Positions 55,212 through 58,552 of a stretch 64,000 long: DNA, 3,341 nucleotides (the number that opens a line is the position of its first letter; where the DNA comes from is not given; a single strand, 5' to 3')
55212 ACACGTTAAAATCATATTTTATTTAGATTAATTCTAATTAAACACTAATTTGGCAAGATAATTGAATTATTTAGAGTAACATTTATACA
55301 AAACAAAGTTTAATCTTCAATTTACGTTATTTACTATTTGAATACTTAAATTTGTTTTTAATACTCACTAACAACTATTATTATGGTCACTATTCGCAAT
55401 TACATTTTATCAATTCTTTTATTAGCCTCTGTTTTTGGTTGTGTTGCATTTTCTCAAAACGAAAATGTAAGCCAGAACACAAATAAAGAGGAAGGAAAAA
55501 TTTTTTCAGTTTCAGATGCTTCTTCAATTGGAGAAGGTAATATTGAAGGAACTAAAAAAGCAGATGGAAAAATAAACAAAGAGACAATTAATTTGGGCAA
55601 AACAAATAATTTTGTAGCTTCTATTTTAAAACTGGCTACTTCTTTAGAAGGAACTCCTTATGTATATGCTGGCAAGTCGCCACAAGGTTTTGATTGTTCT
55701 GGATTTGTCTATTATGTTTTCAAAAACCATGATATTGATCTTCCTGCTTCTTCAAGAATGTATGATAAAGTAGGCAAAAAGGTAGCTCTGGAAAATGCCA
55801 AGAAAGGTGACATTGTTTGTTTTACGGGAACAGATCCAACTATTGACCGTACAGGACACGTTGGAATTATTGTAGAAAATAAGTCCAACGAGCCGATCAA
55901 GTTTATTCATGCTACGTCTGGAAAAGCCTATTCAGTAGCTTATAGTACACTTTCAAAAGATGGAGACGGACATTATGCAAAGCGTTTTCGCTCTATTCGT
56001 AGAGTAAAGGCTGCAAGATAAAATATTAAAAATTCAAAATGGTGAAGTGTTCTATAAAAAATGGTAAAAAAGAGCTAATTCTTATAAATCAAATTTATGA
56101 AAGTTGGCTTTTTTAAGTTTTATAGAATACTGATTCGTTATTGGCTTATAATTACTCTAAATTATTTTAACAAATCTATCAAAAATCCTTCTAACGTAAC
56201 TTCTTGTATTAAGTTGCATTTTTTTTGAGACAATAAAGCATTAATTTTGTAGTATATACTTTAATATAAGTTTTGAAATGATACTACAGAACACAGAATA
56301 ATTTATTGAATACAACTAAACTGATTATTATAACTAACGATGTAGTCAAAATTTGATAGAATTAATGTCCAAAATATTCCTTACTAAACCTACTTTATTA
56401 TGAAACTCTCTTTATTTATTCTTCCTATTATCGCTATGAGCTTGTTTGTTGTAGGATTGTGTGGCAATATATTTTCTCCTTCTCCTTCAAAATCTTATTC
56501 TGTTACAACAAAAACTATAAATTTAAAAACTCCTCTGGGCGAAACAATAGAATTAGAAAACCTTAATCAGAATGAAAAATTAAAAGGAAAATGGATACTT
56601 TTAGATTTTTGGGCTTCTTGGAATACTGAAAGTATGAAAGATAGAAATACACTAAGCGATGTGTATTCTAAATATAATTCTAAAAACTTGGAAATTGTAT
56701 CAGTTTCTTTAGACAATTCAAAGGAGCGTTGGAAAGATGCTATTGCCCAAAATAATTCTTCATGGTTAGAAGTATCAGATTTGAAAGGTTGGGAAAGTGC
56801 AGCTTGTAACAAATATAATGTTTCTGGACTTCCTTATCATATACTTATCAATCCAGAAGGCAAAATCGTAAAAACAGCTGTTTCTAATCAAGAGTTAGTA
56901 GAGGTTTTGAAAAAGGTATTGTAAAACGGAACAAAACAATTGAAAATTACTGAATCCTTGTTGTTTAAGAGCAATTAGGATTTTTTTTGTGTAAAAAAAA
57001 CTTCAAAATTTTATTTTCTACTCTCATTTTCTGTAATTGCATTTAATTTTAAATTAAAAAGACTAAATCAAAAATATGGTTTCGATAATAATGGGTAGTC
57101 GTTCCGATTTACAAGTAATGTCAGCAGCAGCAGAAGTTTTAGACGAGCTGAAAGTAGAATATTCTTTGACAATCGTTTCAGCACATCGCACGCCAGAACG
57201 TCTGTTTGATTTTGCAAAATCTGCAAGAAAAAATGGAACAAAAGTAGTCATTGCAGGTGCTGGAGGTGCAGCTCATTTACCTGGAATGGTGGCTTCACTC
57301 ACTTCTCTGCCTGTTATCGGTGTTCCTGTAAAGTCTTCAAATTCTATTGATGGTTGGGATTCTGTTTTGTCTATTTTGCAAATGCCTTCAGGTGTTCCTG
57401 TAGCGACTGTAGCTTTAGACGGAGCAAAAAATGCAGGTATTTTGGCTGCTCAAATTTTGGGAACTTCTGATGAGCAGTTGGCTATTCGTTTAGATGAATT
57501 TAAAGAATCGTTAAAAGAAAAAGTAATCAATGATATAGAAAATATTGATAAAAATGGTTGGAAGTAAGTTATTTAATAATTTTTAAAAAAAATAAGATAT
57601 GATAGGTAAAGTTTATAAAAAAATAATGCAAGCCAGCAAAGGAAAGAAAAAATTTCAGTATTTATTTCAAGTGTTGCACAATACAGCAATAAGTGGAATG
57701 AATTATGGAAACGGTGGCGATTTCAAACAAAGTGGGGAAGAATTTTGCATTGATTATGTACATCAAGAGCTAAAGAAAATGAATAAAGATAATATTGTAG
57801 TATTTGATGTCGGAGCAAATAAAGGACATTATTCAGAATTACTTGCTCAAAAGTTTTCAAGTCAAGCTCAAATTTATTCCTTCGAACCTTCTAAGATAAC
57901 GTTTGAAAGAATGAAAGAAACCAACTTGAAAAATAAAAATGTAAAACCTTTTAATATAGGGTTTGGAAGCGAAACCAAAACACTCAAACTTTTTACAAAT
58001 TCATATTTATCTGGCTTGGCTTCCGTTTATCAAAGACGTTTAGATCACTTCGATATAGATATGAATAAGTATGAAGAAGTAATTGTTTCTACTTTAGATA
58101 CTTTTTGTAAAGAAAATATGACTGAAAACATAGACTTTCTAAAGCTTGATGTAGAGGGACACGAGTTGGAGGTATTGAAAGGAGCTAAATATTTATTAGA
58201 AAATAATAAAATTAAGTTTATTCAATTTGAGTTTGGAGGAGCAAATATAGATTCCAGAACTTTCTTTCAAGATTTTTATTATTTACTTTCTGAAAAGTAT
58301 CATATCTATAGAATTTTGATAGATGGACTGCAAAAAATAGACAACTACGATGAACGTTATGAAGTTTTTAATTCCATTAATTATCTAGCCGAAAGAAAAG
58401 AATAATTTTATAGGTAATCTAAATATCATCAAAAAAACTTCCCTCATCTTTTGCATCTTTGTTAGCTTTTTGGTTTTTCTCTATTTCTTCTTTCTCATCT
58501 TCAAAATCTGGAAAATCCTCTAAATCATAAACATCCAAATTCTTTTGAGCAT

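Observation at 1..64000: Window-wide pattern: at least nine conserved genes are interrupted, mostly by one-base indels in homopolymers plus two C-to-T stops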

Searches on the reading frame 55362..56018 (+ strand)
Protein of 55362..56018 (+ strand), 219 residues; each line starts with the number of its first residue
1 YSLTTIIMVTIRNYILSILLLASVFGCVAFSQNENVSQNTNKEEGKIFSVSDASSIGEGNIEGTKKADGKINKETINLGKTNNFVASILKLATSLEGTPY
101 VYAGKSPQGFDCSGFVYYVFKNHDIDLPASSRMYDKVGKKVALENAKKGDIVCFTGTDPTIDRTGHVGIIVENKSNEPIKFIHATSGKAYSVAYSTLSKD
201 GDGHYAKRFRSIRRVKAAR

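Call 43: search_protein_families(library=pfam, proteins=[window:55362-56018:+], max_evalue=0.01)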
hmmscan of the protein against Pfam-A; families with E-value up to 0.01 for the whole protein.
window:55362-56018:+ (219 aa): 3 families
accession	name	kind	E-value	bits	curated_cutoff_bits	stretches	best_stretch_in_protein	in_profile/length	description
PF00877.26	NLPC_P60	-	1.2e-20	73.8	23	1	97-198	1-92/105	NlpC/P60 family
PF05257.22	CHAP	-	2.5e-06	28.3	26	1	103-182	3-78/81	CHAP domain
PF05382.19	Amidase_5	-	0.0066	16.8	21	0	105-175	24-102/142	Bacteriophage peptidoglycan hydrolase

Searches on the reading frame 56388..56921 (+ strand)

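Call 43: search_protein_families(library=pfam, proteins=[window:56388-56921:+], max_evalue=0.01)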
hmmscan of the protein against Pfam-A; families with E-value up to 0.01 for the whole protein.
window:56388-56921:+ (178 aa): 5 families
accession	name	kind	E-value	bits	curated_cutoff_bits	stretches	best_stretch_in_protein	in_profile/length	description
PF13905.12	Thioredoxin_8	-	2.3e-21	76.4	27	1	67-160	1-94/94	Thioredoxin-like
PF00578.27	AhpC-TSA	-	7e-10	39.4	26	1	45-162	9-123/124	AhpC/TSA family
PF08534.16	Redoxin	-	3.2e-07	30.7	26.6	1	59-169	21-137/148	Redoxin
PF13098.12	Thioredoxin_2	-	0.00017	22.3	27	1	65-172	3-102/104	Thioredoxin-like domain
PF00085.26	Thioredoxin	-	0.00043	20.7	23.5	0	57-115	6-65/103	Thioredoxin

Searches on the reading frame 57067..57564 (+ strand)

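Call 43: search_protein_families(library=pfam, proteins=[window:57067-57564:+], max_evalue=0.01)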
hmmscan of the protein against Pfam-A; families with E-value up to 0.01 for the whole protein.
window:57067-57564:+ (166 aa): 2 families
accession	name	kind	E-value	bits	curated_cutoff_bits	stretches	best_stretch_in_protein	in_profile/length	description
PF00731.26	AIRC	-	9.3e-65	217.1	30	1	5-151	2-147/148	AIR carboxylase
PF13685.12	Fe-ADH_2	-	0.00053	20.5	28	1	5-107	22-123/149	Iron-containing alcohol dehydrogenase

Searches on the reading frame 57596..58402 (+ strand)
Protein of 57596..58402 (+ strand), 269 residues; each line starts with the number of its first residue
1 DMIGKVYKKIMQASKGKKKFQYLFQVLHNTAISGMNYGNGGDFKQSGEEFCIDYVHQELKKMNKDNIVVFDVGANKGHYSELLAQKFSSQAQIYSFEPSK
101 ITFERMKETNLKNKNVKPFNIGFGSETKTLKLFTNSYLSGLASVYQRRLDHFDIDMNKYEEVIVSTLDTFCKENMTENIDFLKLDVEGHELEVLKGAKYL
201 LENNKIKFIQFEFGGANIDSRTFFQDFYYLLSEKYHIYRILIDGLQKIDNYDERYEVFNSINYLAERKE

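Call 43: search_protein_families(library=pfam, proteins=[window:57596-58402:+], max_evalue=0.01)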
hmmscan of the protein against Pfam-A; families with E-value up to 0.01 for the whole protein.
window:57596-58402:+ (269 aa): 3 families
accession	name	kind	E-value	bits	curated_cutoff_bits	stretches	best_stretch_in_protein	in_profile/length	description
PF05050.19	Methyltransf_21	-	1.3e-20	74.7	22.7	1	71-229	1-164/173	Methyltransferase FkbM domain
PF13847.12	Methyltransf_31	-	0.00031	20.9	27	1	64-120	2-55/145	Methyltransferase domain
PF13489.12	Methyltransf_23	-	0.0023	18.1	27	1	48-111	6-62/164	Methyltransferase domain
